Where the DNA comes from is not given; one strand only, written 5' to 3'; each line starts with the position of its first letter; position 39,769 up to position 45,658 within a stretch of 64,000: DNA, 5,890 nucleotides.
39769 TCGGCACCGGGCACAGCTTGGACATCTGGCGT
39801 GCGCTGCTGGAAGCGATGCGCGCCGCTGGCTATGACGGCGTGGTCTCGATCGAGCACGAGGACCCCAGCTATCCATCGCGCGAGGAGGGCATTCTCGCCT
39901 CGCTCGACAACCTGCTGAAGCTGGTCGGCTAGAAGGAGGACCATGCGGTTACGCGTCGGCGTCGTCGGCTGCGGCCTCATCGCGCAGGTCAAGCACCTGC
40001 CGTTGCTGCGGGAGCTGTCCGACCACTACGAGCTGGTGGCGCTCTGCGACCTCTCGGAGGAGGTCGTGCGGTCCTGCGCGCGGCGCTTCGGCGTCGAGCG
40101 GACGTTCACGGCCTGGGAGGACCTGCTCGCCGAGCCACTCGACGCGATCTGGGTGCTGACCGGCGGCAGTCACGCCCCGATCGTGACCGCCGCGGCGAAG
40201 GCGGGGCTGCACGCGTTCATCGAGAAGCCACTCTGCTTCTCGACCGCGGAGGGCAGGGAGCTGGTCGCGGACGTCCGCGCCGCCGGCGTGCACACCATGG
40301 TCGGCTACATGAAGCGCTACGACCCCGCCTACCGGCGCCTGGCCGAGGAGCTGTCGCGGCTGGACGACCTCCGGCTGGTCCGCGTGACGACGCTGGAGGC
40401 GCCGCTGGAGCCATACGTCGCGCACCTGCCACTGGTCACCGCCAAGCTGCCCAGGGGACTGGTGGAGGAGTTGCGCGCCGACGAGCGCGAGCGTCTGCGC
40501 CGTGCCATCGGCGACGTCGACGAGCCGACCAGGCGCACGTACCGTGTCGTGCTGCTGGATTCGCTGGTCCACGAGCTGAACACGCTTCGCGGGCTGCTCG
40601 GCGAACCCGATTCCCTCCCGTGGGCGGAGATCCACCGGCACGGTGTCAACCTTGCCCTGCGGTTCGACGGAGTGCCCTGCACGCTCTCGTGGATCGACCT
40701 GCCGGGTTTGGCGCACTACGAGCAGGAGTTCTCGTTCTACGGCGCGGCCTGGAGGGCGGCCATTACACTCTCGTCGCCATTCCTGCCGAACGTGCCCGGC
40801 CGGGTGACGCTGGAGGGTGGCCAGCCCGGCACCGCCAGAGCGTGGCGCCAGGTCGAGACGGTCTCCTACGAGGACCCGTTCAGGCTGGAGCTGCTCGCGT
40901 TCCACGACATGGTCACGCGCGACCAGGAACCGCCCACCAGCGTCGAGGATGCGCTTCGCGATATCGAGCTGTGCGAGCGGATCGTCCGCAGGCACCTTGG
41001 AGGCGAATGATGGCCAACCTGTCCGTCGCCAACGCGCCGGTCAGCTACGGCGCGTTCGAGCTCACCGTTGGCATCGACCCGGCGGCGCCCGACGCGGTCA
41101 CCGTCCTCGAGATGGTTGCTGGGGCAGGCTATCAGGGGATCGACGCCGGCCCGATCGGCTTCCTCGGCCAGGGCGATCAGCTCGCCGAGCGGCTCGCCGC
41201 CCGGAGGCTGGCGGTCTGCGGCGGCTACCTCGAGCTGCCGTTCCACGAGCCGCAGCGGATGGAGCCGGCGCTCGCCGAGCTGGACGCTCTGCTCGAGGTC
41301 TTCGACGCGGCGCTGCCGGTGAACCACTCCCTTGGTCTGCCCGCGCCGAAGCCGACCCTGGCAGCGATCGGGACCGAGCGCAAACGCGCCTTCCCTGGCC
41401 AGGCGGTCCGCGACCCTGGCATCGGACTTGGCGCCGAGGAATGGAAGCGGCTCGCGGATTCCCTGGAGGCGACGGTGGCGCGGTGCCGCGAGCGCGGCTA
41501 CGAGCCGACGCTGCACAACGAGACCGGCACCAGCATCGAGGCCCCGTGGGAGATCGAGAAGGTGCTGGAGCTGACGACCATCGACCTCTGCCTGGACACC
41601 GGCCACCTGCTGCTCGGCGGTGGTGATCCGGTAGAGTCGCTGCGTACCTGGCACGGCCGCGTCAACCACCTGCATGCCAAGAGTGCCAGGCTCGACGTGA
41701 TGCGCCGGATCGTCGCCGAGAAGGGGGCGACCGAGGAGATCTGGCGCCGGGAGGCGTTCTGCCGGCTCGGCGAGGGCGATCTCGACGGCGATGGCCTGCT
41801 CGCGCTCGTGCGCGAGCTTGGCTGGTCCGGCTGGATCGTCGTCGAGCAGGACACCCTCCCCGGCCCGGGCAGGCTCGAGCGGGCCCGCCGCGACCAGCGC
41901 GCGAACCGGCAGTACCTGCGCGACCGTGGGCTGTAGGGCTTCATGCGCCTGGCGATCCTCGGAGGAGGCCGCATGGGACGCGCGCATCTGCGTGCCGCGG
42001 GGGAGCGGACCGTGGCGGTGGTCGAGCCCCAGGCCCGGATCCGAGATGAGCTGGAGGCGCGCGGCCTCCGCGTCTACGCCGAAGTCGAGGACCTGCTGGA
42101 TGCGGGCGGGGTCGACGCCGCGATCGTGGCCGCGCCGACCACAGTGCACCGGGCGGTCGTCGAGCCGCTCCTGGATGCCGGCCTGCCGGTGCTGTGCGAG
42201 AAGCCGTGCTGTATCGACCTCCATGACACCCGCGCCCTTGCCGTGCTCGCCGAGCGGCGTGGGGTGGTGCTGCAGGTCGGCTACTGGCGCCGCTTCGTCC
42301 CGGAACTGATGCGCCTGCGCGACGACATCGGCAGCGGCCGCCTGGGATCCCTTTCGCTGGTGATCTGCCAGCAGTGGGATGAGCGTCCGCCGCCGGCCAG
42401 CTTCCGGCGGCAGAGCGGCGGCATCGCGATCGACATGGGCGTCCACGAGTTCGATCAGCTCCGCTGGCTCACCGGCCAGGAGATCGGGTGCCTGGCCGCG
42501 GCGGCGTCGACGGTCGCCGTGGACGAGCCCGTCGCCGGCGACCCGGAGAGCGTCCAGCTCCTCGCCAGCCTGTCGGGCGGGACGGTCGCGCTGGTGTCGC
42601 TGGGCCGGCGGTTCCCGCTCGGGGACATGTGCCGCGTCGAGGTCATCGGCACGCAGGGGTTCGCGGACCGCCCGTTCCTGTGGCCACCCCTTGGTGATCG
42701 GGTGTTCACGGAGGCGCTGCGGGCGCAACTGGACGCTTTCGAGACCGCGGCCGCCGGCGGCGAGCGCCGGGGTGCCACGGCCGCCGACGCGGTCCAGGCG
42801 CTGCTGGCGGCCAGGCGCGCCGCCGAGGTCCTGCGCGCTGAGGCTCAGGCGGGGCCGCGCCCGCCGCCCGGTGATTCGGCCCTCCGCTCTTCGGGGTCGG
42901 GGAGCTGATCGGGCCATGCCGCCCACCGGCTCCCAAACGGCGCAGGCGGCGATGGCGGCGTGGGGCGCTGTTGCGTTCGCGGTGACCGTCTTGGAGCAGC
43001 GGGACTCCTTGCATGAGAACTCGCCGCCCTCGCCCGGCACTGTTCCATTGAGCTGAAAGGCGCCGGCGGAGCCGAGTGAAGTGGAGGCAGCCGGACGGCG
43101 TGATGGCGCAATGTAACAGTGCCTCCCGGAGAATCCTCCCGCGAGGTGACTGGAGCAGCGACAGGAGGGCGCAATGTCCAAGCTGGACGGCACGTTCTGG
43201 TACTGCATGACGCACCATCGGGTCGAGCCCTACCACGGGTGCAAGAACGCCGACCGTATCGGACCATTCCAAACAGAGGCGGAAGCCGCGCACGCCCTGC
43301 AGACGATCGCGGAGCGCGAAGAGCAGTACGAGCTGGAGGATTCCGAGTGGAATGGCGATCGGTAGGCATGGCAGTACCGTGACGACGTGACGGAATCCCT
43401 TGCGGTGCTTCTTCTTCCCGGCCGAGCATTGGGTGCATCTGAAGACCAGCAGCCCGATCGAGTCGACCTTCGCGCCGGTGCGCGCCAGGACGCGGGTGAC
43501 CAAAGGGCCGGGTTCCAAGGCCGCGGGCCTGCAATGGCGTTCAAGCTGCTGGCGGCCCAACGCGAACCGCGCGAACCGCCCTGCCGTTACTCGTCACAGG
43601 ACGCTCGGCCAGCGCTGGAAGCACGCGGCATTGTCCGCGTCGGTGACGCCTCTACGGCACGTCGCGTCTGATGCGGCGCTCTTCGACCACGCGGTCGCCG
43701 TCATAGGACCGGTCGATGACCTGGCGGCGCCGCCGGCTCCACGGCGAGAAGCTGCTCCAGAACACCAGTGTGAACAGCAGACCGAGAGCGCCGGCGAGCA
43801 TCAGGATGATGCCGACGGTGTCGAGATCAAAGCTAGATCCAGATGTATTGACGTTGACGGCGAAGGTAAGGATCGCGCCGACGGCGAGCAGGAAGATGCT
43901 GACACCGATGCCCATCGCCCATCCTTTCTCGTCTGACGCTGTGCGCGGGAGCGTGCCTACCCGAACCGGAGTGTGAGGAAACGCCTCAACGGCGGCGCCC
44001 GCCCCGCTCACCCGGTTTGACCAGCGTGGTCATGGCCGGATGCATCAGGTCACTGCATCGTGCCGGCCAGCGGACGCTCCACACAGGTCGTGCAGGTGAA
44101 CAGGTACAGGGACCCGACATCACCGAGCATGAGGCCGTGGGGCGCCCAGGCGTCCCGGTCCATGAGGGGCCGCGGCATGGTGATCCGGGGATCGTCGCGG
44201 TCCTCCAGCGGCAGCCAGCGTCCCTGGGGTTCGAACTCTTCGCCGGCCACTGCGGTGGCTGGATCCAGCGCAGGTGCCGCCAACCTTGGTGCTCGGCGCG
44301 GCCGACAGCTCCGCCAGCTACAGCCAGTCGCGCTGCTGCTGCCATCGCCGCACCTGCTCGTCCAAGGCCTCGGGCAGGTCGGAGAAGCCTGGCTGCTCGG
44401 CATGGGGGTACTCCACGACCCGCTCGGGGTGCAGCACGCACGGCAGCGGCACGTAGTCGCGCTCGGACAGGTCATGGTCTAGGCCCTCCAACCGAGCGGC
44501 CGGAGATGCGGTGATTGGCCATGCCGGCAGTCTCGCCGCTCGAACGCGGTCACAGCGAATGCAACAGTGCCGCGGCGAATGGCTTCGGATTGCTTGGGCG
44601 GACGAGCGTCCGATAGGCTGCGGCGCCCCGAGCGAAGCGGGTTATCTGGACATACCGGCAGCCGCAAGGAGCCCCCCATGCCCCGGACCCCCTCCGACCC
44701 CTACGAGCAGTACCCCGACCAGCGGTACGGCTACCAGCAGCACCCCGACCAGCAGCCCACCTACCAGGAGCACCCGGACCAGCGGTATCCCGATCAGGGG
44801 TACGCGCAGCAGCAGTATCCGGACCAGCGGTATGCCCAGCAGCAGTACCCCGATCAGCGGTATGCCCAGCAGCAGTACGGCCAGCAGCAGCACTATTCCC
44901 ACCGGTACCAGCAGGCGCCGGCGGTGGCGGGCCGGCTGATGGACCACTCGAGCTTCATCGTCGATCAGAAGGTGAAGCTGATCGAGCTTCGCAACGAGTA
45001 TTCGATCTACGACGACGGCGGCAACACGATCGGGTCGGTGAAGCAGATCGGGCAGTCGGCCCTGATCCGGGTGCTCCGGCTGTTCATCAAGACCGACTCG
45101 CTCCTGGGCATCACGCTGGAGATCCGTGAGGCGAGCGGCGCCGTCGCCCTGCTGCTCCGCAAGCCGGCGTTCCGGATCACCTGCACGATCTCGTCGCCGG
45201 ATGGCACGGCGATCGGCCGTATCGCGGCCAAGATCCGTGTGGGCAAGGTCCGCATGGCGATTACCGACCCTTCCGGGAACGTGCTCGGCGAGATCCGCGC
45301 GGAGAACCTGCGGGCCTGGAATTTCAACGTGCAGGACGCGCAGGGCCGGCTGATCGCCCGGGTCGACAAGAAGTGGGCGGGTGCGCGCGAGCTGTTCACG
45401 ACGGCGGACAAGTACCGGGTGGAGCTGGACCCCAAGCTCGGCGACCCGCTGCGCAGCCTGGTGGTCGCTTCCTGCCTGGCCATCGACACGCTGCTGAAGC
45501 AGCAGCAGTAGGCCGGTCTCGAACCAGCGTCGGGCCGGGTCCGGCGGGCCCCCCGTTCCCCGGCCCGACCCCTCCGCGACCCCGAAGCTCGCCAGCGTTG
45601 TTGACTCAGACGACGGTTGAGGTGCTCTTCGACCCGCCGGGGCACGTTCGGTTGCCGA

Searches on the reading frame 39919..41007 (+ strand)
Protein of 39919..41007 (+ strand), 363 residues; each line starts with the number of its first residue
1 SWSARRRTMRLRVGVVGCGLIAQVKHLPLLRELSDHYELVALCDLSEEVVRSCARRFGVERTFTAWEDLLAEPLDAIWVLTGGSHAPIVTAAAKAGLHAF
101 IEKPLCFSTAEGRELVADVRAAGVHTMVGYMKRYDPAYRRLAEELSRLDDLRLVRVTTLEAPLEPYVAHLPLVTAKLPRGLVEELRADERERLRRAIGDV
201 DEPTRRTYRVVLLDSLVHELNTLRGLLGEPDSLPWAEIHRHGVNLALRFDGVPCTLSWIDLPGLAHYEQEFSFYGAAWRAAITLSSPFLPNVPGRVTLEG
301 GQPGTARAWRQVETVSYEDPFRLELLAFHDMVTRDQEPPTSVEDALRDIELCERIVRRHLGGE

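Call 11: search_protein_families(library=pfam, proteins=[window:39919-41007:+], max_evalue=0.01)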
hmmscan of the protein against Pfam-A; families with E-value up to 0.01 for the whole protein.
window:39919-41007:+ (363 aa): 2 families
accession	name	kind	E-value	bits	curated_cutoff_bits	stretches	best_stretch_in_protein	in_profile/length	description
PF01408.29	GFO_IDH_MocA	-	1.3e-20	74.8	24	1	11-130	1-120/120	Oxidoreductase family, NAD-binding Rossmann fold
PF02894.22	GFO_IDH_MocA_C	-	0.0043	17.3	22.9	0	317-357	168-208/218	Oxidoreductase family, C-terminal alpha/beta domain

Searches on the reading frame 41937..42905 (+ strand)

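Call 11: search_protein_families(library=pfam, proteins=[window:41937-42905:+], max_evalue=0.01)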
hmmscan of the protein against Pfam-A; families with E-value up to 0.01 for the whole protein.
window:41937-42905:+ (323 aa): 5 families
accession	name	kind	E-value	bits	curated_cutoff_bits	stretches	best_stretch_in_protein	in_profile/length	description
PF01408.29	GFO_IDH_MocA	-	4e-20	73.1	24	1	4-116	2-120/120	Oxidoreductase family, NAD-binding Rossmann fold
PF22725.1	GFO_IDH_MocA_C3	-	9.7e-17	61.6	27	1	126-242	3-122/124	GFO/IDH/MocA C-terminal domain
PF02894.22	GFO_IDH_MocA_C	-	5e-08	33.5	22.9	1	129-218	2-97/218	Oxidoreductase family, C-terminal alpha/beta domain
PF02629.25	CoA_binding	-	0.005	18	22.3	0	40-84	45-89/97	CoA binding domain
PF03807.23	F420_oxidored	-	0.0073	17.3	21.6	0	4-78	1-79/94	NADP oxidoreductase coenzyme F420-dependent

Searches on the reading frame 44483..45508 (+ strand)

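Call 11: search_protein_families(library=pfam, proteins=[window:44483-45508:+], max_evalue=0.01)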
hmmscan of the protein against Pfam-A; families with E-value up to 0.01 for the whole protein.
window:44483-45508:+ (342 aa): 2 families
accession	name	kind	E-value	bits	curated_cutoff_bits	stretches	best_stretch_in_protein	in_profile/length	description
PF03803.21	Scramblase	-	3.6e-15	56.3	25.4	1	146-336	12-216/221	Scramblase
PF04525.18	LOR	-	0.0028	17.8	24.5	0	279-319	137-176/187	LURP-one-related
